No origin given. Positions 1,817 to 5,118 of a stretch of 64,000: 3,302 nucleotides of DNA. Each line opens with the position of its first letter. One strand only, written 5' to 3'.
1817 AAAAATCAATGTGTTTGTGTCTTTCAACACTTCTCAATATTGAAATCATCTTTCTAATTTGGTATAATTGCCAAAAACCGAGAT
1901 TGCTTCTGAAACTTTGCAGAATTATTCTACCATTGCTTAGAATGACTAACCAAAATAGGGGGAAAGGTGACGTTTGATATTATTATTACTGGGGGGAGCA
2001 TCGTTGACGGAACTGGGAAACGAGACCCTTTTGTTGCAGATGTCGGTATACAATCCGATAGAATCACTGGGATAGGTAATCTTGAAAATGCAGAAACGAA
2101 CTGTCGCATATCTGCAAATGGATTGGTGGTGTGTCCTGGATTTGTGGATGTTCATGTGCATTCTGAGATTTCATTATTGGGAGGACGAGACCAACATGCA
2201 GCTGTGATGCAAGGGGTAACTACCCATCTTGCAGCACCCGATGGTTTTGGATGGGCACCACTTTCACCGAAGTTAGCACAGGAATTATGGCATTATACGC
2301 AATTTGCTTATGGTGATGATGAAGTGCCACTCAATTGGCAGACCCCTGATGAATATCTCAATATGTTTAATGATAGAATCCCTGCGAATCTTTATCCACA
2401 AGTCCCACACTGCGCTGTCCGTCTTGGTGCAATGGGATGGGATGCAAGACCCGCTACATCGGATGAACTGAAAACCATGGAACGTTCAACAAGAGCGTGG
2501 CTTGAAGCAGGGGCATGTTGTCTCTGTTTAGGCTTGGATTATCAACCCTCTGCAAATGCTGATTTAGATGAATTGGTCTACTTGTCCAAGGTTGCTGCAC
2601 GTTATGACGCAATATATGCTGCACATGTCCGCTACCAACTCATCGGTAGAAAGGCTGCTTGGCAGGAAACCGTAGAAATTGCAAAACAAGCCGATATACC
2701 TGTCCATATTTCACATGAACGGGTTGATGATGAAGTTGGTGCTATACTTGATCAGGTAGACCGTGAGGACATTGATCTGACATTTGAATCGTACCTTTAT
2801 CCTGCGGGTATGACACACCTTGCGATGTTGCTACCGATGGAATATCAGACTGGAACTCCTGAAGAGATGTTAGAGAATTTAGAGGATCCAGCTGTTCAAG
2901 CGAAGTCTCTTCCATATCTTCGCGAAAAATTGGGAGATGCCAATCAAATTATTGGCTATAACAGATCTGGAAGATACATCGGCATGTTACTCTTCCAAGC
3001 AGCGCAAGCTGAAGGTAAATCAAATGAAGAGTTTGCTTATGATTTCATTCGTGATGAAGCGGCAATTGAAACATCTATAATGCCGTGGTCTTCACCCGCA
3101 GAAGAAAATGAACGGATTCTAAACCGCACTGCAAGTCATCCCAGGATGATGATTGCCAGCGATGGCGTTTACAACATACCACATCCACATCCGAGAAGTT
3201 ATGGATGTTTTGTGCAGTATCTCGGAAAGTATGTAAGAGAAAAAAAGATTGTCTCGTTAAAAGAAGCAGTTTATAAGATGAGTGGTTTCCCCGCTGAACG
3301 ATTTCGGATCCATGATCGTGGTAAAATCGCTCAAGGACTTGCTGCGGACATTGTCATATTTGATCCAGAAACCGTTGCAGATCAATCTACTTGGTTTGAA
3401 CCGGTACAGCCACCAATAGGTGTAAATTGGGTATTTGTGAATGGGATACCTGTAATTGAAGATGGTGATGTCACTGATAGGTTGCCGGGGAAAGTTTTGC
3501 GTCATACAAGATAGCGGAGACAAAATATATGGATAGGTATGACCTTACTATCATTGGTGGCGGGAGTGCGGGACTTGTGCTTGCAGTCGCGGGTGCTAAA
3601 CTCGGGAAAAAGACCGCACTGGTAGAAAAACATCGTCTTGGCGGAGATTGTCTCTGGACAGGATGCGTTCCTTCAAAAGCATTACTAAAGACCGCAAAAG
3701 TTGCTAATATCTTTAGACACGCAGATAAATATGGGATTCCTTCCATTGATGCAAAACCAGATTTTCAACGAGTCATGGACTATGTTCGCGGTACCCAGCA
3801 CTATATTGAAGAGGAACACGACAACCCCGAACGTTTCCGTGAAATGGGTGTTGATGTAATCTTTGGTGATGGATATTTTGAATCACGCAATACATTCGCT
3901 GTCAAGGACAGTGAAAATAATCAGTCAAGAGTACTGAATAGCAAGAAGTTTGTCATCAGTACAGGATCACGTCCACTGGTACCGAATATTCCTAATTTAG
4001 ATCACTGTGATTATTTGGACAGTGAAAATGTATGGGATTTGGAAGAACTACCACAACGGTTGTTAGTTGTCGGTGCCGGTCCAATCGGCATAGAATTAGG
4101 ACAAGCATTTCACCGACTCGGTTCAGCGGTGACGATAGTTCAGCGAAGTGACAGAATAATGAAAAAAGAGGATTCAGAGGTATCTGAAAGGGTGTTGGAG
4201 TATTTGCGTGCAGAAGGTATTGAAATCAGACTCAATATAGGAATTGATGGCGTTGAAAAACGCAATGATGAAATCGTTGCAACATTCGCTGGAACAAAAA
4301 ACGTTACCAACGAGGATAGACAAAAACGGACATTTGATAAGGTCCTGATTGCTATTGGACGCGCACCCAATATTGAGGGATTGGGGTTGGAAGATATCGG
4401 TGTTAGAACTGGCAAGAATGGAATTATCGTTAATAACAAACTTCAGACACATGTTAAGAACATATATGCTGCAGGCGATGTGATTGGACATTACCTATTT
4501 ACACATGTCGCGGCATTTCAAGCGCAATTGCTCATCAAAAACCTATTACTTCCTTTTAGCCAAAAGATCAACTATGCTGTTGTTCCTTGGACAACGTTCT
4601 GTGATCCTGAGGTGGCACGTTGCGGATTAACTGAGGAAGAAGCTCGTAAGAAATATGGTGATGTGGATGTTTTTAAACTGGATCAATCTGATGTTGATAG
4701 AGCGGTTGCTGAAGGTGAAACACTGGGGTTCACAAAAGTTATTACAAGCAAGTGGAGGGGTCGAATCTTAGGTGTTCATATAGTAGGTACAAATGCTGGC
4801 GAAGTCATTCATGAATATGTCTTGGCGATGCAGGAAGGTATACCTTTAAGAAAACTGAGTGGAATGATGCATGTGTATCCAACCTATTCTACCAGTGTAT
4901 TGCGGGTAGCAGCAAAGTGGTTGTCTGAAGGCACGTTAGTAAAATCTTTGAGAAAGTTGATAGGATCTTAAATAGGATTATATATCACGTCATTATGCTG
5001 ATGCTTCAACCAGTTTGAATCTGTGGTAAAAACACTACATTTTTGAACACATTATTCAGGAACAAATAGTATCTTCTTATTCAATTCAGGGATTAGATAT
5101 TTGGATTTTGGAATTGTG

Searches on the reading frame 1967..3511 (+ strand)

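Call 40: search_protein_families(library=pfam, proteins=[window:1967-3511:+], max_evalue=0.00001)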
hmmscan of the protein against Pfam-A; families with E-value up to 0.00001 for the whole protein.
window:1967-3511:+ (515 aa): 2 families
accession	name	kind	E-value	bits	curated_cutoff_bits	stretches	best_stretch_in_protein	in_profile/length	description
PF07969.17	Amidohydro_3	-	4e-19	69.9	29.7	2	393-469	368-448/472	Amidohydrolase family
PF01979.26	Amidohydro_1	-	4e-09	36.6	25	0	412-493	266-342/345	Amidohydrolase family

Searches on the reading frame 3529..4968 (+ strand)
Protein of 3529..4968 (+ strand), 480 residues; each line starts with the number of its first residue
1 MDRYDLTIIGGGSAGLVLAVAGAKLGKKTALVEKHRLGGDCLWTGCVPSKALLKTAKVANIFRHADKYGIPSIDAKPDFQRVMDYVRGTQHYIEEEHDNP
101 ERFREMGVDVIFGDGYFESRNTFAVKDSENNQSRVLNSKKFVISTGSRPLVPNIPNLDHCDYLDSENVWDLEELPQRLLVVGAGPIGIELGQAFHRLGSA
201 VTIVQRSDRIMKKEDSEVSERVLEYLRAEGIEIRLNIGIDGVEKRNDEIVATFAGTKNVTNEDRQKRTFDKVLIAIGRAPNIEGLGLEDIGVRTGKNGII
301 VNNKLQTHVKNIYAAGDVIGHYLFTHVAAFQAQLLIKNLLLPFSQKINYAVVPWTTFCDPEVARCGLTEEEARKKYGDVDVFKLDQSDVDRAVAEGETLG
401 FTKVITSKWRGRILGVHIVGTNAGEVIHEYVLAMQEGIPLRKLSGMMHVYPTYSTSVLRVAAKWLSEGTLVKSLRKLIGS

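Call 40: search_protein_families(library=pfam, proteins=[window:3529-4968:+], max_evalue=0.00001)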
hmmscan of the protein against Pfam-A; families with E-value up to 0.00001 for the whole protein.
window:3529-4968:+ (480 aa): 10 families
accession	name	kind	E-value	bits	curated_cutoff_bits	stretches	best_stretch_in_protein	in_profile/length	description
PF07992.20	Pyr_redox_2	-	2.4e-63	214.7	26.1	1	4-332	1-291/291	Pyridine nucleotide-disulphide oxidoreductase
PF02852.28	Pyr_redox_dim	-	2.8e-31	108.4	25.3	1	352-457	1-106/110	Pyridine nucleotide-disulphide oxidoreductase, dimerisation domain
PF00070.33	Pyr_redox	-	5.8e-24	84.9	22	1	177-250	1-74/82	Pyridine nucleotide-disulphide oxidoreductase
PF13738.12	Pyr_redox_3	-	5.6e-12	46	30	1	132-316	119-305/305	Pyridine nucleotide-disulphide oxidoreductase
PF01134.28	GIDA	-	1.6e-08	34.5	22.1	0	5-112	1-123/391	Glucose inhibited division protein A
PF01494.25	FAD_binding_3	-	8.4e-08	32.2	22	0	179-235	5-62/349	FAD binding domain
PF13434.12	Lys_Orn_oxgnase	-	1.3e-06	28.2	21.3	0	121-221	130-236/339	L-lysine 6-monooxygenase/L-ornithine 5-monooxygenase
PF12831.13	FAD_oxidored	-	4.5e-06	26.6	27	0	5-39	1-36/416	FAD dependent oxidoreductase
PF03486.20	HI0933_like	-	6.3e-06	26.2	50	0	5-36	2-33/244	HI0933-like protein Rossmann domain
PF13450.12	NAD_binding_8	-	7.3e-06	26.6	21.9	0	8-41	1-35/68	NAD(P)-binding Rossmann-like domain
